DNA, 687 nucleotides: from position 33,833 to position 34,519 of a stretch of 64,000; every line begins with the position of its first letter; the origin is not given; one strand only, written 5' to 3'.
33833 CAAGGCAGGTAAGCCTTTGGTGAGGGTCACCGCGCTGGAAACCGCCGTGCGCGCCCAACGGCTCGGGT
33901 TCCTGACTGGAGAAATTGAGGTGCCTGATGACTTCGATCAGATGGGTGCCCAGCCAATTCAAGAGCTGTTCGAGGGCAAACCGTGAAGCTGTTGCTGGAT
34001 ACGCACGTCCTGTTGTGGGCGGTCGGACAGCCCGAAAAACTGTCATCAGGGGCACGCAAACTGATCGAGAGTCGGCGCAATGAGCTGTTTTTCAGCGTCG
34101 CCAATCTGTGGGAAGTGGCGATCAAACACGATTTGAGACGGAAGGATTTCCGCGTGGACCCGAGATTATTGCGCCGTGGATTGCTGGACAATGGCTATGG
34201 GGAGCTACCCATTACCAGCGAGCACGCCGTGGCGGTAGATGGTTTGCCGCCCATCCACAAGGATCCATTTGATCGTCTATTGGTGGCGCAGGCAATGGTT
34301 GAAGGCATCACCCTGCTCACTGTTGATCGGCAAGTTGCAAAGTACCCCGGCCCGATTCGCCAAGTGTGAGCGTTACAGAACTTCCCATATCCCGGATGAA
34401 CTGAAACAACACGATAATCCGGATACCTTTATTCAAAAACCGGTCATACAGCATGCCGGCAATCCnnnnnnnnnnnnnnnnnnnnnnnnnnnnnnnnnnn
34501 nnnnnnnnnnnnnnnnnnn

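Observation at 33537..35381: Phd-VapC cassette bounded by 18-bp perfect inverted repeats interrupts the MFS-ssb gene pair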

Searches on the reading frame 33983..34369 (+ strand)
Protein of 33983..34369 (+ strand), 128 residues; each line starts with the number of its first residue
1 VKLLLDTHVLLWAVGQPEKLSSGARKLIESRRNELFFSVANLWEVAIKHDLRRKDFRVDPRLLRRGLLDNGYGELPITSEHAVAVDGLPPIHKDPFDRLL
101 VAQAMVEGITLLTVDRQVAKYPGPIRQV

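Call 7: search_protein_families(library=pfam, proteins=[window:33983-34369:+])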
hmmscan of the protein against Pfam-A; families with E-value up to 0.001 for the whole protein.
window:33983-34369:+ (128 aa): 1 family
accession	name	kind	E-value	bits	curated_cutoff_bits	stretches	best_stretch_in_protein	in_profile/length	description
PF01850.27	PIN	-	3e-14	54.1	23.6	1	4-122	2-118/120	PIN domain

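Call 9: find_encoding_contigs(protein=window:33983-34366:+, flank=6000, max_places=10)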
Protein seq(128 aa) (128 aa): 17 contigs read that carry it; 10 places shown.
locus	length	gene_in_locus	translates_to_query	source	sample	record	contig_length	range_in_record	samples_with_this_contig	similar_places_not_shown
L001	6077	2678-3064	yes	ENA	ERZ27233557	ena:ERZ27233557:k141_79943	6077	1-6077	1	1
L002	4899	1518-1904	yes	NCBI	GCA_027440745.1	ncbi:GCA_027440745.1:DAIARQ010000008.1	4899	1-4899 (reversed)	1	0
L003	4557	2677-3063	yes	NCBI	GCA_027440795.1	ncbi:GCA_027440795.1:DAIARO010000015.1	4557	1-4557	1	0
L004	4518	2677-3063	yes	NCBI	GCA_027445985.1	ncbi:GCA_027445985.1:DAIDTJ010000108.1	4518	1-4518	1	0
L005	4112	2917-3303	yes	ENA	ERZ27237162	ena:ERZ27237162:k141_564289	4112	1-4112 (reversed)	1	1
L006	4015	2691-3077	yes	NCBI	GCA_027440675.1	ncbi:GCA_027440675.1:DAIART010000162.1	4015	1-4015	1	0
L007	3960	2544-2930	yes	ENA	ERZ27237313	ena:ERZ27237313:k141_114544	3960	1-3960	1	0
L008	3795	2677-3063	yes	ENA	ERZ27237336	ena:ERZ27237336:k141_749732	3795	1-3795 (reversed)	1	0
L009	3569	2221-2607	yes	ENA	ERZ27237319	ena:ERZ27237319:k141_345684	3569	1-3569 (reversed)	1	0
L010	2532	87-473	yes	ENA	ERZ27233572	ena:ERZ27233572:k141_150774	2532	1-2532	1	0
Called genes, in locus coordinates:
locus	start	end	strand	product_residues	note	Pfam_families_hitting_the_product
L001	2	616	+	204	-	?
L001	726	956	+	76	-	-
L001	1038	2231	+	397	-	PF07690:MFS_1, PF00083:Sugar_tr, PF13347:MFS_2 (weak), PF07690:MFS_1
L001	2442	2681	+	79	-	PF02604:PhdYeFM_antitox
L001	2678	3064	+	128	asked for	PF01850:PIN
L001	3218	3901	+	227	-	PF09601:DUF2459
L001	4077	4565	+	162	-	PF00436:SSB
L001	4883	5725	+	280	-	PF01909:NTP_transf_2 (faint), PF18765:Polbeta (weak)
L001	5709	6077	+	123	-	?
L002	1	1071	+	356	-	?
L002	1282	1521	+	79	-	PF02604:PhdYeFM_antitox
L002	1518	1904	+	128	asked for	PF01850:PIN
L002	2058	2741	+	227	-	PF09601:DUF2459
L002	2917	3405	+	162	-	PF00436:SSB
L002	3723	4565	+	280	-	PF01909:NTP_transf_2 (faint), PF18765:Polbeta (weak)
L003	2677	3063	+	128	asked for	PF01850:PIN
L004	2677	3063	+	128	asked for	PF01850:PIN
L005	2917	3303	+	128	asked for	PF01850:PIN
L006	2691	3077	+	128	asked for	PF01850:PIN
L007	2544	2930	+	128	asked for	PF01850:PIN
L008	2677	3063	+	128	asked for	PF01850:PIN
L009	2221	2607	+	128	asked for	PF01850:PIN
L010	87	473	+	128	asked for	PF01850:PIN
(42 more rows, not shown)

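Call 11: find_homologous_proteins(query=window:33983-34366:+, max_evalue=1e-20)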
Query seq(128 aa) (128 aa): 7994 proteins with E <= 1e-20 among 8000 candidates; the best 120 are listed.
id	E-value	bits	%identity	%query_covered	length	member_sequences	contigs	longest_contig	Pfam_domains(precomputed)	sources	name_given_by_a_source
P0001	9.5e-72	257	93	100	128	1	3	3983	PF01850.28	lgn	-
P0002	4.8e-71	255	92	100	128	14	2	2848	PF01850.28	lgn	-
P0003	4.8e-69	248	91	100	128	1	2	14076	PF01850.28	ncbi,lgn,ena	-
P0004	3.5e-68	245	90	100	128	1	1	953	PF01850.28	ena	-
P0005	2.3e-66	240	88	100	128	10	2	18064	PF01850.28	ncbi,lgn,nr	ncbi:MAG TPA: type II toxin-antitoxin system VapC family toxin [Gammaproteobacteria bacterium]|nr:ty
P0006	4.1e-66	239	88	100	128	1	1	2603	PF01850.28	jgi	jgi:PIN domain nuclease of toxin-antitoxin system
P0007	5.7e-65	235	83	100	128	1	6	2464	PF01850.28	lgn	-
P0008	3.5e-63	229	84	91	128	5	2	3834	PF01850.28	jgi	-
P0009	2.7e-62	226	82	100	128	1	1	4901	PF01850.28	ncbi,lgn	ncbi:MAG: type II toxin-antitoxin system VapC family toxin [Gammaproteobacteria bacterium]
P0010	1.3e-61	224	80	100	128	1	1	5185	PF01850.28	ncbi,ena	-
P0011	3.3e-60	220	78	100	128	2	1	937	PF01850.28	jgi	jgi:PIN domain nuclease of toxin-antitoxin system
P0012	3.4e-60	220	76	100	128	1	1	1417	PF01850.28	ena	-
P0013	1.1e-59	218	74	100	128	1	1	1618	PF01850.28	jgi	jgi:PIN domain nuclease of toxin-antitoxin system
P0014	1.9e-59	217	78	100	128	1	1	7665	PF01850.28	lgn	-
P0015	2.3e-59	217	77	100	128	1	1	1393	PF01850.28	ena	-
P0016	2.4e-59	217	76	100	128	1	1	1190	PF01850.28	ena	-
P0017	3.2e-59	216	78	100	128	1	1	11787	PF01850.28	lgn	-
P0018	3.3e-59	216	77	91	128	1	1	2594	PF01850.28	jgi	jgi:PIN domain nuclease of toxin-antitoxin system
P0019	3.5e-59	216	74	100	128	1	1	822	PF01850.28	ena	-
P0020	3.6e-59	216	77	100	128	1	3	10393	PF01850.28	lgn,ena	-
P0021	4.3e-59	216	78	100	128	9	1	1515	PF01850.28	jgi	-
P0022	4.4e-59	216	78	100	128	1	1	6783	PF01850.28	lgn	-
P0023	4.5e-59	216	79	100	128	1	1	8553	PF01850.28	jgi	jgi:PIN domain nuclease of toxin-antitoxin system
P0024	4.9e-59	216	76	100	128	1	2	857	PF01850.28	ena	-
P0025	5.0e-59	216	78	100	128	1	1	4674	PF01850.28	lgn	-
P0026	5.0e-59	216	77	100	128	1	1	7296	PF01850.28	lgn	-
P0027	5.0e-59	216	77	100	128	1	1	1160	PF01850.28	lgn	-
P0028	6.2e-59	216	79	100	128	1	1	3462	PF01850.28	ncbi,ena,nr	ncbi:MAG: pilT [Massilia sp.]|nr:pilT [Massilia sp.]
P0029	6.3e-59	216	77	100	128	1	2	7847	PF01850.28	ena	-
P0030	6.4e-59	216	75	100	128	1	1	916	PF01850.28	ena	-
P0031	6.5e-59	215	77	100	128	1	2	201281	PF01850.28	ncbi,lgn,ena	-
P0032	7.5e-59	215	77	91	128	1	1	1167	PF01850.28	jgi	jgi:PIN domain nuclease of toxin-antitoxin system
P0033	7.5e-59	215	78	100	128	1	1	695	PF01850.28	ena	-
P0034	7.9e-59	215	77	100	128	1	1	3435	PF01850.28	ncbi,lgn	ncbi:MAG: type II toxin-antitoxin system VapC family toxin [Sulfuriferula sp.]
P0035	8.4e-59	215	77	100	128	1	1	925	PF01850.28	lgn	-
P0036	8.7e-59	215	76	91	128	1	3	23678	PF01850.28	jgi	jgi:PIN domain nuclease of toxin-antitoxin system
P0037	8.9e-59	215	75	100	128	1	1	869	PF01850.28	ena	-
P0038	8.9e-59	215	74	100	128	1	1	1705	PF01850.28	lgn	-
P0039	9.9e-59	215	77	100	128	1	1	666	PF01850.28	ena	-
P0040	1.1e-58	215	77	100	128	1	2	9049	PF01850.28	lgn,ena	-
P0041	1.2e-58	215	73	100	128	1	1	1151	PF01850.28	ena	-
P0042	1.6e-58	214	77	100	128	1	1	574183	PF01850.28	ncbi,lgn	ncbi:MAG: type II toxin-antitoxin system VapC family toxin [Sulfuriferula sp.]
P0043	1.6e-58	214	76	100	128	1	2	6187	PF01850.28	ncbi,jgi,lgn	ncbi:MAG TPA: type II toxin-antitoxin system VapC family toxin [Terriglobales bacterium]|jgi:PIN dom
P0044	1.7e-58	214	73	100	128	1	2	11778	PF01850.28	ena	-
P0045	1.7e-58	214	74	100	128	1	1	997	PF01850.28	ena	-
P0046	1.8e-58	214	77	100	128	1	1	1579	PF01850.28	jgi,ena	jgi:PIN domain nuclease of toxin-antitoxin system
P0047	1.8e-58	214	77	100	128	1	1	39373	PF01850.28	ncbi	-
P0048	1.9e-58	214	76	100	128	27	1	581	PF01850.28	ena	-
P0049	2.1e-58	214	76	91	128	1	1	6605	PF01850.28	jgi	jgi:PIN domain nuclease of toxin-antitoxin system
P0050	2.4e-58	214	75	100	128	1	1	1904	PF01850.28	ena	-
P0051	2.4e-58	214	74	100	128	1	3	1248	PF01850.28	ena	-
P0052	2.5e-58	214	77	100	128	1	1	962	PF01850.28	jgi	jgi:PIN domain nuclease of toxin-antitoxin system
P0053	2.5e-58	214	73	100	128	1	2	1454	PF01850.28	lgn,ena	-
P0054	2.6e-58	214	74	100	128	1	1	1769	PF01850.28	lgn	-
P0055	2.6e-58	214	75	100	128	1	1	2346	PF01850.28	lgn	-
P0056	2.7e-58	213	75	91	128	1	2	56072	PF01850.28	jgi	-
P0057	2.8e-58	213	73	100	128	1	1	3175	PF01850.28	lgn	-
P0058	2.8e-58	213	73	100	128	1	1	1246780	PF01850.28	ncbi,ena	-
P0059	3.2e-58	213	77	100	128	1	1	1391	PF01850.28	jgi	jgi:PIN domain nuclease of toxin-antitoxin system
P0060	3.2e-58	213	77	100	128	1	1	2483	PF01850.28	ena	-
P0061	3.2e-58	213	74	100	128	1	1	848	PF01850.28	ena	-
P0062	3.4e-58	213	77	100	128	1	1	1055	PF01850.28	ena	-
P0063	3.6e-58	213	76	100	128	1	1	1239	PF01850.28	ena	-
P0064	4.0e-58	213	78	100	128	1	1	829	PF01850.28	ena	-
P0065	4.1e-58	213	73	100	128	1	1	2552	PF01850.28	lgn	-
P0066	4.2e-58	213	77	100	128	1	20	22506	PF01850.28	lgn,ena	-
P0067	4.3e-58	213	75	100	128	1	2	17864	PF01850.28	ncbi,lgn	ncbi:MAG: type II toxin-antitoxin system VapC family toxin [Burkholderiaceae bacterium]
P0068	4.3e-58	213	75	100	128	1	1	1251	PF01850.28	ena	-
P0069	4.4e-58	213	77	100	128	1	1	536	PF01850.28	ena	-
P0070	4.6e-58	213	73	100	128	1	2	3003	PF01850.28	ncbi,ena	-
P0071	4.6e-58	213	74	100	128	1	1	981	PF01850.28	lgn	-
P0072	4.6e-58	213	76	100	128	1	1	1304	PF01850.28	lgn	-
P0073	4.7e-58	213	73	100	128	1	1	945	PF01850.28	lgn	-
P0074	4.7e-58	213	75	100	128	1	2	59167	PF01850.28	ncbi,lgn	-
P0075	4.7e-58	213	77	100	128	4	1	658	PF01850.28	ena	-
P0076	4.8e-58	213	77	100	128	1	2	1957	PF01850.28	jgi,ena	-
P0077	4.9e-58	213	74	91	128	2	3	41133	PF01850.28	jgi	-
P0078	5.0e-58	213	76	100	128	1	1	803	PF01850.28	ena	-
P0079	5.0e-58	213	77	100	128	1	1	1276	PF01850.28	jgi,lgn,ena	jgi:PIN domain nuclease of toxin-antitoxin system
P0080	5.1e-58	213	77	100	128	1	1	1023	PF01850.28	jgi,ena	jgi:PIN domain nuclease of toxin-antitoxin system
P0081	5.6e-58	212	75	100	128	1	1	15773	PF01850.28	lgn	-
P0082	6.1e-58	212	72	91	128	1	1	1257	PF01850.28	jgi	jgi:PIN domain nuclease of toxin-antitoxin system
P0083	6.1e-58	212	77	100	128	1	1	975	PF01850.28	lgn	-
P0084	6.2e-58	212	73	100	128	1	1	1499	PF01850.28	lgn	-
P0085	6.6e-58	212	76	100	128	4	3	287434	PF01850.28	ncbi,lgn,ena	-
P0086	6.6e-58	212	75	100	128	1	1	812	PF01850.28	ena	-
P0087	7.2e-58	212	76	100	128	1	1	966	PF01850.28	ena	-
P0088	7.3e-58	212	73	100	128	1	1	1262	PF01850.28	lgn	-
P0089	8.1e-58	212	78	100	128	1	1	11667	PF01850.28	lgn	-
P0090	8.4e-58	212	75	100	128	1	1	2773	PF01850.28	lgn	-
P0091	8.5e-58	212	74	100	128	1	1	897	PF01850.28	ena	-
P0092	9.0e-58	212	77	100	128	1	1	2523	PF01850.28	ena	-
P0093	9.0e-58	212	75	100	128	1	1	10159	PF01850.28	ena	-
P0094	9.2e-58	212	77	100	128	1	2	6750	PF01850.28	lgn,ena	-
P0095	9.7e-58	212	75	100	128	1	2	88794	PF01850.28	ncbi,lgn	-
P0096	9.9e-58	212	77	100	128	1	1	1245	PF01850.28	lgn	-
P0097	1.0e-57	212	76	91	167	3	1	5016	PF01850.28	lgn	-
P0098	1.0e-57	212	77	100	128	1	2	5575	PF01850.28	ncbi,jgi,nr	ncbi:MAG: type II toxin-antitoxin system VapC family toxin [Lysobacter sp.]|nr:type II toxin-antitox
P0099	1.1e-57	212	75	100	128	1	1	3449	PF01850.28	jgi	-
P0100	1.1e-57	212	75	100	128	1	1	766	PF01850.28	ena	-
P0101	1.1e-57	212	73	100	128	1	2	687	PF01850.28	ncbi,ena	-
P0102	1.1e-57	211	74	100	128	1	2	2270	PF01850.28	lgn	-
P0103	1.2e-57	211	76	100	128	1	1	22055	PF01850.28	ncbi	ncbi:MAG: type II toxin-antitoxin system VapC family toxin [Rhodocyclaceae bacterium]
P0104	1.2e-57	211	73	100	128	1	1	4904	PF01850.28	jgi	jgi:PIN domain nuclease of toxin-antitoxin system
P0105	1.2e-57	211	73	100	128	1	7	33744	PF01850.28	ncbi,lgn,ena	-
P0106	1.2e-57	211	74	91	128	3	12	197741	PF01850.28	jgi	jgi:PIN domain nuclease of toxin-antitoxin system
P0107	1.2e-57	211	76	100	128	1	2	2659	PF01850.28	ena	-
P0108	1.2e-57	211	74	91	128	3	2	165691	PF01850.28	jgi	jgi:PIN domain nuclease of toxin-antitoxin system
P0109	1.2e-57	211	76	91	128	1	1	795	PF01850.28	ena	-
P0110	1.2e-57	211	77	100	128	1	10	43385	PF01850.28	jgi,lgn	jgi:PIN domain nuclease of toxin-antitoxin system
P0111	1.2e-57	211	76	100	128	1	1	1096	PF01850.28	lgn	-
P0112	1.3e-57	211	74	100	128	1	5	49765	PF01850.28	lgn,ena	-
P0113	1.3e-57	211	77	100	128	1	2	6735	PF01850.28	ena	-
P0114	1.3e-57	211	75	100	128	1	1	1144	PF01850.28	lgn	-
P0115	1.3e-57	211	77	100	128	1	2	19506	PF01850.28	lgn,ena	-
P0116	1.3e-57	211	76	100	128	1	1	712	PF01850.28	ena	-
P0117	1.3e-57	211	75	100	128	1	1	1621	PF01850.28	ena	-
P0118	1.4e-57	211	77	100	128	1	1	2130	PF01850.28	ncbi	-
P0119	1.5e-57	211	74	100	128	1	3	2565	PF01850.28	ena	-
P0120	1.6e-57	211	74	100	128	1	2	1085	PF01850.28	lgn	-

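Call 12: find_encoding_contigs(protein=P0003, flank=5000, max_places=4)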
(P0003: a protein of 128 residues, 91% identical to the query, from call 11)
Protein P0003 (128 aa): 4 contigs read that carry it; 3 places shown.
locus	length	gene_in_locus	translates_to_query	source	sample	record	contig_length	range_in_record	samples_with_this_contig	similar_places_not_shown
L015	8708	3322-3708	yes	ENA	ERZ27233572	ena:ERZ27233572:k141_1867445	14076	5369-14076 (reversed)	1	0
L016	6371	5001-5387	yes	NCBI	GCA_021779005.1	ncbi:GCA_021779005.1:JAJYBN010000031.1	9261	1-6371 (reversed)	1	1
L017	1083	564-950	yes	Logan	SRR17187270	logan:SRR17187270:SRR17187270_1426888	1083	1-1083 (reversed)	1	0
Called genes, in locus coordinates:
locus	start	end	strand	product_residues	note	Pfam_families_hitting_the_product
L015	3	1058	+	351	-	?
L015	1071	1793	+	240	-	PF05275:CopB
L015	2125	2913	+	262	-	PF27507:DjlA_TM, PF05099:TerB, PF00226:DnaJ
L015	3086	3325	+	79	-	PF02604:PhdYeFM_antitox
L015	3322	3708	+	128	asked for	PF01850:PIN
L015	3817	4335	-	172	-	-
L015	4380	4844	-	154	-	PF05425:CopD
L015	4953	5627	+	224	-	PF00834:Ribul_P_3_epim, PF01729:QRPTase_C (faint)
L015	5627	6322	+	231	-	PF00702:Hydrolase, PF12710:HAD, PF13419:HAD_2, PF13242:Hydrolase_like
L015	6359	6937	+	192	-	PF00117:GATase, PF07722:Peptidase_C26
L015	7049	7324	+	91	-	-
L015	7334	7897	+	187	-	PF13302:Acetyltransf_3, PF13420:Acetyltransf_4, PF13523:Acetyltransf_8 (weak), PF00583:Acetyltransf_1, PF13508:Acetyltransf_7 (weak), PF08445:FR47 (weak)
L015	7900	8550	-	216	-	PF03232:COQ7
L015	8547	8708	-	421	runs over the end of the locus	PF00037:Fer4 (faint), PF12797:Fer4_2 (faint), PF12837:Fer4_6 (faint), PF13183:Fer4_8, PF13237:Fer4_10 (faint), PF12838:Fer4_7, PF13534:Fer4_17, PF02754:CCG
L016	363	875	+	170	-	PF13473:Cupredoxin_1 (weak), PF00127:Copper-bind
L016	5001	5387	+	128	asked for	PF01850:PIN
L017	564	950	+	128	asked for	PF01850:PIN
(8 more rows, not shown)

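Call 13: find_encoding_contigs(protein=P0005, flank=5000, max_places=4)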
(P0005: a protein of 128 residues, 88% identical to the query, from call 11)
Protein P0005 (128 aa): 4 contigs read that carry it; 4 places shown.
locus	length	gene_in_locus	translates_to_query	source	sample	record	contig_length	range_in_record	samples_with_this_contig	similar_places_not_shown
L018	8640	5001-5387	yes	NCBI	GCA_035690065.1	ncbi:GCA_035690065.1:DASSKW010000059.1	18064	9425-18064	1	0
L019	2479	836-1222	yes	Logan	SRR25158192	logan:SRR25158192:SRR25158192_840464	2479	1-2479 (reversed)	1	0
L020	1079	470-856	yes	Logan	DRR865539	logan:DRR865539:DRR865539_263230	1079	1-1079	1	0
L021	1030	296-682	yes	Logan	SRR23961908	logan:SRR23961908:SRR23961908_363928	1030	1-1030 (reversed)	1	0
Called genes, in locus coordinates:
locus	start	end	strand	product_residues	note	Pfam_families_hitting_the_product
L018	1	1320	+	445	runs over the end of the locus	PF00344:SecY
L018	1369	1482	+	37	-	PF00444:Ribosomal_L36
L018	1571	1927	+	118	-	PF00416:Ribosomal_S13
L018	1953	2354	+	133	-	PF00411:Ribosomal_S11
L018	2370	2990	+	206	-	PF00163:Ribosomal_S4, PF01479:S4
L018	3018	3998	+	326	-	PF01193:RNA_pol_L, PF13656:RNA_pol_L_2 (faint), PF01000:RNA_pol_A_bac, PF03118:RNA_pol_A_CTD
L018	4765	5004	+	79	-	PF02604:PhdYeFM_antitox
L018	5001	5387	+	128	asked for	PF01850:PIN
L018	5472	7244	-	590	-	PF03600:CitMHS, PF02080:TrkA_C, PF06808:DctM (weak)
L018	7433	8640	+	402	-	PF03446:NAD_binding_2, PF03721:UDPG_MGDP_dh_N, PF00984:UDPG_MGDP_dh, PF03720:UDPG_MGDP_dh_C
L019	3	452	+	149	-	?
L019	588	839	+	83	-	PF02604:PhdYeFM_antitox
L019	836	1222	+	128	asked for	PF01850:PIN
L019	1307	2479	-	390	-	?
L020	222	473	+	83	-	PF02604:PhdYeFM_antitox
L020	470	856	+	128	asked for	PF01850:PIN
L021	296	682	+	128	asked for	PF01850:PIN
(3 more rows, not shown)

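Call 14: find_encoding_contigs(protein=P0001, flank=5000, max_places=4)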
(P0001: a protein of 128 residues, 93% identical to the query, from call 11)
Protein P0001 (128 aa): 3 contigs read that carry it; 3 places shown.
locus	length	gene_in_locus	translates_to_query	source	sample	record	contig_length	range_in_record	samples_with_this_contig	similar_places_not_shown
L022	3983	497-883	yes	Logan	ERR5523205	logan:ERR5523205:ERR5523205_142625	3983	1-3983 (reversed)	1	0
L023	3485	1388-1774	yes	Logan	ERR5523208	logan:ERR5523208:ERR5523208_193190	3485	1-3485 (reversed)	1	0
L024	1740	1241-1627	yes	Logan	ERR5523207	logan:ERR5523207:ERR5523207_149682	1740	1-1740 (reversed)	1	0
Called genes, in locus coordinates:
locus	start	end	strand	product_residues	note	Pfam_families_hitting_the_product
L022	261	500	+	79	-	PF02604:PhdYeFM_antitox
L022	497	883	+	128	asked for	PF01850:PIN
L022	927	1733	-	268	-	PF00459:Inositol_P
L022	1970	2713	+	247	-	PF00588:SpoU_methylase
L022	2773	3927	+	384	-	PF00155:Aminotran_1_2 (faint), PF00266:Aminotran_5, PF01212:Beta_elim_lyase, PF01041:DegT_DnrJ_EryC1 (weak)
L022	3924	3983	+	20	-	?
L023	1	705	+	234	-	?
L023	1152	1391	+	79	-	PF02604:PhdYeFM_antitox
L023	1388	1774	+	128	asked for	PF01850:PIN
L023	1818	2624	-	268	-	PF00459:Inositol_P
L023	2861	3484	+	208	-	?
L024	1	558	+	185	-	?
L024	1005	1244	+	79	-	PF02604:PhdYeFM_antitox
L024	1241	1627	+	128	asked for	PF01850:PIN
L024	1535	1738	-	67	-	?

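Call 78: find_homologous_proteins(query=L018:5472-7244:-, max_evalue=1e-100)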
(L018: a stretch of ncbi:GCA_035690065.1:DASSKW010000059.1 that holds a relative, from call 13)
Query L018:5472-7244:- (590 aa): 7961 proteins with E <= 1e-100 among 8000 candidates; the best 120 are listed.
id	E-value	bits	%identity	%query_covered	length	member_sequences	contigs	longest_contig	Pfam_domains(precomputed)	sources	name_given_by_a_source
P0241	0.0e+0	1241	97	100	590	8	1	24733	PF02080.27,PF06808.19,PF03600.23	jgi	jgi:di/tricarboxylate transporter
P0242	0.0e+0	1188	92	100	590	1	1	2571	PF00939.26,PF02080.27,PF06808.19,PF16980.12,PF03600.23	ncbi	ncbi:MAG: SLC13 family permease [Gammaproteobacteria bacterium]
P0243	0.0e+0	1167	90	100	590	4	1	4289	PF00939.26,PF02080.27,PF06808.19,PF16980.12,PF03600.23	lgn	-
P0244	0.0e+0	1129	87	100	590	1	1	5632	PF00939.26,PF02080.27,PF06808.19,PF16980.12,PF03600.23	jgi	jgi:di/tricarboxylate transporter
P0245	1.5e-298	1009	78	100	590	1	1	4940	PF00939.26,PF02080.27,PF06808.19,PF16980.12,PF03600.23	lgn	-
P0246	4.3e-284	961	88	84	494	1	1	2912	PF00939.26,PF02080.27,PF06808.19,PF03600.23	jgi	jgi:di/tricarboxylate transporter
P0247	9.6e-282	954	74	99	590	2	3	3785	PF00939.26,PF02080.27,PF06808.19,PF03600.23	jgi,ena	-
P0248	9.2e-280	947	73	100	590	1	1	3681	PF00939.26,PF02080.27,PF03600.23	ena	-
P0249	3.5e-279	945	73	100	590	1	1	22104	PF00939.26,PF02080.27,PF03600.23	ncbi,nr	ncbi:MAG: SLC13 family permease [Gammaproteobacteria bacterium]|nr:SLC13 family permease [Gammaprote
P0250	4.4e-279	945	73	100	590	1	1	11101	PF00939.26,PF02080.27,PF03600.23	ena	-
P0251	1.4e-278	943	74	99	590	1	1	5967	PF02080.27,PF06808.19,PF03600.23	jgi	jgi:di/tricarboxylate transporter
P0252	5.9e-278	941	73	99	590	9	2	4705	PF00939.26,PF02080.27,PF03600.23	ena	-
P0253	3.6e-277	938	72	100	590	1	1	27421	PF00939.26,PF02080.27,PF03600.23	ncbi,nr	ncbi:MAG TPA: SLC13 family permease [Gammaproteobacteria bacterium]|nr:SLC13 family permease [Gammap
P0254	3.8e-276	935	72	100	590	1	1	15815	PF00939.26,PF02080.27,PF06808.19,PF03600.23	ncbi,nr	ncbi:MAG TPA: SLC13 family permease [Gammaproteobacteria bacterium]|nr:SLC13 family permease [Gammap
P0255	1.7e-273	926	71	100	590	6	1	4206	PF02080.27,PF03600.23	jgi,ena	-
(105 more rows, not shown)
